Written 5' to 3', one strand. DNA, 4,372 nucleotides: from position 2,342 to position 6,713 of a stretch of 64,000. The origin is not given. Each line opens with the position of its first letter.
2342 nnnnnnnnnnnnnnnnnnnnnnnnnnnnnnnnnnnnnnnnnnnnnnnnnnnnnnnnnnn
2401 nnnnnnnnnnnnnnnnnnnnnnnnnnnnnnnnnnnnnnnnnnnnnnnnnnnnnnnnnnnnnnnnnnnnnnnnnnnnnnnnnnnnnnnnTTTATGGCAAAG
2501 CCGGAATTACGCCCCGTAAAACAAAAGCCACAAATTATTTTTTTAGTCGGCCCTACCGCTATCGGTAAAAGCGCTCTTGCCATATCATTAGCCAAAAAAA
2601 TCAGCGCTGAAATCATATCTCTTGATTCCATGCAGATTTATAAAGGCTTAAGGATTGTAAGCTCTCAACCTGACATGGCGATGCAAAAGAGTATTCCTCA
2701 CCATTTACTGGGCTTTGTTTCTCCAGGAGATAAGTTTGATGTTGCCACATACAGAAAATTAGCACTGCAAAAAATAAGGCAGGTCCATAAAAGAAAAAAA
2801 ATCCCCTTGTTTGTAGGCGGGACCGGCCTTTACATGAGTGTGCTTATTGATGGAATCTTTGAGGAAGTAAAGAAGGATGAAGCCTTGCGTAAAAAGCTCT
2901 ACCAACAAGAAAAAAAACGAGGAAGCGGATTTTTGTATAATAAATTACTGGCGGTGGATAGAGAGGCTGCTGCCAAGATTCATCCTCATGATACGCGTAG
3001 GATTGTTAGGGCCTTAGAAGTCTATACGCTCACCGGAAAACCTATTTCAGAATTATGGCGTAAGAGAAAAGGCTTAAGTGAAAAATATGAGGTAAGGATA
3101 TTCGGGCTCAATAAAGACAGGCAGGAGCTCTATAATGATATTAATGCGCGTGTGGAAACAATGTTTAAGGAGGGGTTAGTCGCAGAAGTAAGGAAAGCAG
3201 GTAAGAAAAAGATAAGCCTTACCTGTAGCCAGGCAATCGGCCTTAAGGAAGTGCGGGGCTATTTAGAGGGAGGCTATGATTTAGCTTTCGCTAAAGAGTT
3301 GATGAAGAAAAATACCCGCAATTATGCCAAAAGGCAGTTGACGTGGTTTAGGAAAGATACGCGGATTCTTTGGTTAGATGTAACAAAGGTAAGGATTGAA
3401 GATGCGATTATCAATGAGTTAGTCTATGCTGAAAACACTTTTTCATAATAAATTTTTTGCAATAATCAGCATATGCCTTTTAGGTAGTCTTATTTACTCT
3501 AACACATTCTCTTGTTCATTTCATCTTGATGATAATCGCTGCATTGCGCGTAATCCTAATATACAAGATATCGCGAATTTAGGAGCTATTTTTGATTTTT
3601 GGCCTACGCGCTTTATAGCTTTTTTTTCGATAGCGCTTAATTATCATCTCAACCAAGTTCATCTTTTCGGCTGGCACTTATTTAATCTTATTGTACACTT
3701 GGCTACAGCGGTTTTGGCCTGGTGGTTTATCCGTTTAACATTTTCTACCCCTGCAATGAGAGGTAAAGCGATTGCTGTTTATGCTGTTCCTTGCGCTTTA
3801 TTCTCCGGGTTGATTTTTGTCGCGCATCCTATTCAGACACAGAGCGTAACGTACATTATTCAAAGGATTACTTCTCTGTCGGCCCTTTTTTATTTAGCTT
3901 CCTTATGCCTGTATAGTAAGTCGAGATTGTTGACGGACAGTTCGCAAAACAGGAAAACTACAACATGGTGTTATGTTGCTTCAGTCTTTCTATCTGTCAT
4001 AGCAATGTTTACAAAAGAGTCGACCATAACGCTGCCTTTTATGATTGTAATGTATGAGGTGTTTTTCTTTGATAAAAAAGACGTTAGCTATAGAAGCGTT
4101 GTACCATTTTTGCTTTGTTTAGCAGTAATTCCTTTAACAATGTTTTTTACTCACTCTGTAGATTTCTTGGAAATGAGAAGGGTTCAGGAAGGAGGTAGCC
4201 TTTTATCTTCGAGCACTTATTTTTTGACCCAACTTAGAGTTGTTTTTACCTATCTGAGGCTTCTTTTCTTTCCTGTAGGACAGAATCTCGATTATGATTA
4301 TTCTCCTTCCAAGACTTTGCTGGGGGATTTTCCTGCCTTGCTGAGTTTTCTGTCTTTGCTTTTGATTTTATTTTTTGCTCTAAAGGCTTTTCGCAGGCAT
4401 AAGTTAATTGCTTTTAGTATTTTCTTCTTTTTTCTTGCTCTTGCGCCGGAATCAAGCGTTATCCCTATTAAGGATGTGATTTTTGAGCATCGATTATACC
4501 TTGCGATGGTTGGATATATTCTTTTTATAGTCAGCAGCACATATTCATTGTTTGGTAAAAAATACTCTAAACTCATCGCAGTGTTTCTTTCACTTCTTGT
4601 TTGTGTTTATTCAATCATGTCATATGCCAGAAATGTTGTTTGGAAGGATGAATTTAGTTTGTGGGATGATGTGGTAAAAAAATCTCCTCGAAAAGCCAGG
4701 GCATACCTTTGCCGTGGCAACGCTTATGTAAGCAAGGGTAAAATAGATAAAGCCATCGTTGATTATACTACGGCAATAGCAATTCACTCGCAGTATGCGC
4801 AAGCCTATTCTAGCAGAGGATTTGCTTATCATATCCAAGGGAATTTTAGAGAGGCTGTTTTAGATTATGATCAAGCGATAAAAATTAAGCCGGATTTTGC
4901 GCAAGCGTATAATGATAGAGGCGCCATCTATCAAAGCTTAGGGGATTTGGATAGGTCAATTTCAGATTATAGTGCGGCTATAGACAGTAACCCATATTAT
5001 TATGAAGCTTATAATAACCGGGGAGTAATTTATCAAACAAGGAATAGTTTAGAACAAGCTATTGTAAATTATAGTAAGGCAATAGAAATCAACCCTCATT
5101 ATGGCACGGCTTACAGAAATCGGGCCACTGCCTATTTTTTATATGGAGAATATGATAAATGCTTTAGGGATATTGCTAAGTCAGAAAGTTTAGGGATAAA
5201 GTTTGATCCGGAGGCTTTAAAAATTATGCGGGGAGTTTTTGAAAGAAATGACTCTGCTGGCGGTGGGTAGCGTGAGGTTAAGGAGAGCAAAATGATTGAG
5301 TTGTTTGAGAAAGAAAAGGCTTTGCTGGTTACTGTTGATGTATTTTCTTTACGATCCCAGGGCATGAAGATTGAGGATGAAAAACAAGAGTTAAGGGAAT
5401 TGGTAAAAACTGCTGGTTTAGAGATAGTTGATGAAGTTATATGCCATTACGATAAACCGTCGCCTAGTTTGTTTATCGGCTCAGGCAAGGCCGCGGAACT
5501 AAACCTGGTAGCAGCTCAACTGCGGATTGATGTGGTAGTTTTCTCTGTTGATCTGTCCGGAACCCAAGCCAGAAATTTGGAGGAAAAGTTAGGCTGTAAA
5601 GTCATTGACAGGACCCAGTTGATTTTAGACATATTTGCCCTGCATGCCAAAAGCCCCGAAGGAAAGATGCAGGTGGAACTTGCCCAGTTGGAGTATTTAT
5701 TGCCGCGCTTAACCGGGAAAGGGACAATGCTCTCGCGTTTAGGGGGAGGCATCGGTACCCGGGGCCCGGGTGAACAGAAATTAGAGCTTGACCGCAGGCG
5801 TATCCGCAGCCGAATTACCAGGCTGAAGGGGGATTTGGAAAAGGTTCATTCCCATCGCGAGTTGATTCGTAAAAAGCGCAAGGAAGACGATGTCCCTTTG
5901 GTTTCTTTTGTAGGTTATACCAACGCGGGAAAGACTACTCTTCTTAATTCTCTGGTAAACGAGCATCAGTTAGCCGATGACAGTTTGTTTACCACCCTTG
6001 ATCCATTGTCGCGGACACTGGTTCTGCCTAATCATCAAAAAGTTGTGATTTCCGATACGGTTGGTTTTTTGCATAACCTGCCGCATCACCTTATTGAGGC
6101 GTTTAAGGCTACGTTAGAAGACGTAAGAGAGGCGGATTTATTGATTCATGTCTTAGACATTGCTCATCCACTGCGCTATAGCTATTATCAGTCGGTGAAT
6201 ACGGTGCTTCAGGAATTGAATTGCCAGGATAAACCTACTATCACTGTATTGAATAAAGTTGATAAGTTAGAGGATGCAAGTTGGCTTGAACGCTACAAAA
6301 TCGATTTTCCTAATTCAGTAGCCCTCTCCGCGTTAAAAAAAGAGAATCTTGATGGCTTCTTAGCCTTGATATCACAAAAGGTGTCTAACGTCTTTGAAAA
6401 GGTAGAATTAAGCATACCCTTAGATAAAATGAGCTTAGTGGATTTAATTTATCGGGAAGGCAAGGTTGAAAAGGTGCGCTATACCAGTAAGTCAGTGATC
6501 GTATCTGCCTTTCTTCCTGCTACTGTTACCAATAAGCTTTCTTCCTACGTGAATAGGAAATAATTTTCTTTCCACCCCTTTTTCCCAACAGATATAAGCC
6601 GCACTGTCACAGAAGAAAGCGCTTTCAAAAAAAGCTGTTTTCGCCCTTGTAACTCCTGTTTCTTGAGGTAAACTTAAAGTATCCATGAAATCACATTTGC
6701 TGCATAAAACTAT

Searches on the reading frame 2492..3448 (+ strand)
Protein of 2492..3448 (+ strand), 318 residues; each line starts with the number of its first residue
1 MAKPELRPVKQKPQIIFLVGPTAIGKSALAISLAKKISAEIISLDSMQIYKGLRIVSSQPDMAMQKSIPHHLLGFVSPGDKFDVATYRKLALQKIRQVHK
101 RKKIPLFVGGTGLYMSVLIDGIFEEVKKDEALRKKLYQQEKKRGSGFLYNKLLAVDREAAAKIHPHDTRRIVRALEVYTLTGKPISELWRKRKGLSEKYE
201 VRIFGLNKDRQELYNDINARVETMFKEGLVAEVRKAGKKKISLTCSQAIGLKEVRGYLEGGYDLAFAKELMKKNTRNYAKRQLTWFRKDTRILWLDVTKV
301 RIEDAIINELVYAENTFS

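Call 49: search_protein_families(library=pfam, max_evalue=0.00001, proteins=[window:2492-3448:+])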
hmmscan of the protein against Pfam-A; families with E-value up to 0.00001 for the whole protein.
window:2492-3448:+ (318 aa): 2 families
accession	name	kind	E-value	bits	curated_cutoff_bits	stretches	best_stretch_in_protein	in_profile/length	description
PF01715.23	IPPT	-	7.2e-81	271.9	23.6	1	48-289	1-243/243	IPP transferase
PF01745.22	IPT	-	3.1e-08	33.7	20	1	15-62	3-50/233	Isopentenyl transferase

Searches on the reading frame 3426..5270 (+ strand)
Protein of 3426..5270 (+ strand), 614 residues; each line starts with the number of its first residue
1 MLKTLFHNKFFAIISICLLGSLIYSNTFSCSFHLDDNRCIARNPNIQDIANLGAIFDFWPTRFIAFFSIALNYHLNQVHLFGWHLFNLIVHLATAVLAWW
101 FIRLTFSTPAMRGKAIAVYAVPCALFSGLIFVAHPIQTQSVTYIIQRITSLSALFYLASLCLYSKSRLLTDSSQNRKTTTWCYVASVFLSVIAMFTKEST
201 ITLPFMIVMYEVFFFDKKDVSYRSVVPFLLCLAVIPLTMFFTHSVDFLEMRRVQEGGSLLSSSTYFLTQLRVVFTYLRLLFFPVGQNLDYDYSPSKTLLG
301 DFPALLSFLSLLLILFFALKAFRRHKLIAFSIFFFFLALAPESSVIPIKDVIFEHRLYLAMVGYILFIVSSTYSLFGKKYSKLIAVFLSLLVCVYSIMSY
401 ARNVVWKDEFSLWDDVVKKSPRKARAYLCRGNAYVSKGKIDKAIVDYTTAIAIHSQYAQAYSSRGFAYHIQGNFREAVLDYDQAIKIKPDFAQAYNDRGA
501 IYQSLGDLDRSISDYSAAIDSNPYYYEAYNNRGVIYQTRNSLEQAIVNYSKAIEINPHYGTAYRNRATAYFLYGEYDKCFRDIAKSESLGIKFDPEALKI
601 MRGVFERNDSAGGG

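Call 49: search_protein_families(library=pfam, max_evalue=0.00001, proteins=[window:3426-5270:+])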
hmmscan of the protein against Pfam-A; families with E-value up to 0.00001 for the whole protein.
window:3426-5270:+ (614 aa): 11 families
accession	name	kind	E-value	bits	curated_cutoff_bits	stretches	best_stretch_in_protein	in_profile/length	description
PF00515.34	TPR_1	-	3.9e-37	125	27.8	3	527-559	2-34/34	Tetratricopeptide repeat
PF13414.12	TPR_11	-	9.3e-33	112.1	26.8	3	431-472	1-42/42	TPR repeat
PF07719.23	TPR_2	-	1.3e-25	87.8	27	0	458-490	1-33/34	Tetratricopeptide repeat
PF13431.12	TPR_17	-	1.9e-22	78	24.4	0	481-511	2-32/34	Tetratricopeptide repeat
PF13181.12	TPR_8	-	6.8e-21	73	25.7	0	526-558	1-33/34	Tetratricopeptide repeat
PF13424.12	TPR_12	-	8.3e-13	48.8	30.1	0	424-488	3-75/77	Tetratricopeptide repeat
PF13432.12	TPR_16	-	6.3e-12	46.1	32.7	0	471-524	10-63/65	Tetratricopeptide repeat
PF13371.12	TPR_9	-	7.8e-10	39.1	35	0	470-523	7-60/73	Tetratricopeptide repeat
PF14559.12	TPR_19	-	1.2e-07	32.3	25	0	542-578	7-43/68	Tetratricopeptide repeat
PF13374.12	TPR_10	-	1.8e-07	31.4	27.5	0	458-487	2-31/42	Tetratricopeptide repeat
PF13428.12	TPR_14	-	3.3e-07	30.8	23.5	0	462-497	5-40/44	Tetratricopeptide repeat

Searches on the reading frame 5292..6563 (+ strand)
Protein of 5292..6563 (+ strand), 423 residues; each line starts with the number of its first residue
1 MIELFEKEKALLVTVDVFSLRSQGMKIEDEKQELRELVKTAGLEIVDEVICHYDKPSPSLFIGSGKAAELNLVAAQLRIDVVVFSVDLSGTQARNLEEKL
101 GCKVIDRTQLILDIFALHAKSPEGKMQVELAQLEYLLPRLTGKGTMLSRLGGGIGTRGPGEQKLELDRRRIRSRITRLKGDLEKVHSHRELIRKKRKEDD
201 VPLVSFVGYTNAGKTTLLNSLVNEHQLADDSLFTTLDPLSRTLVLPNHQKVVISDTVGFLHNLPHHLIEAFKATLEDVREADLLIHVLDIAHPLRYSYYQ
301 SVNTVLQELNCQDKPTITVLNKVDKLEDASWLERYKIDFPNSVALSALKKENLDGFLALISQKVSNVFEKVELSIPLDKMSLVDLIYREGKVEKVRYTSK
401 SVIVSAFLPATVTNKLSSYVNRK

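Call 49: search_protein_families(library=pfam, max_evalue=0.00001, proteins=[window:5292-6563:+])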
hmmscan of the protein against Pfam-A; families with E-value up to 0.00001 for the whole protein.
window:5292-6563:+ (423 aa): 5 families
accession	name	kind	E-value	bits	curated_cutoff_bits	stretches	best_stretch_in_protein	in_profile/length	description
PF16360.10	GTP-bdg_M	-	7.9e-33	113.3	29.5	1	118-196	1-79/79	GTP-binding GTPase Middle Region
PF13167.11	GTP-bdg_N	-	8e-31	106.9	25.4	1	30-116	3-89/89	GTP-binding GTPase N-terminal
PF01926.29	MMR_HSR1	-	6.6e-21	75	21.9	1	204-322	2-113/113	50S ribosome-binding GTPase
PF19275.4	HflX_C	-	9.9e-09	35.6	26.4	1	340-395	10-65/102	HflX C-terminal domain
PF00350.29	Dynamin_N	-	7.4e-07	29.8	27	0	204-239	1-36/168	Dynamin family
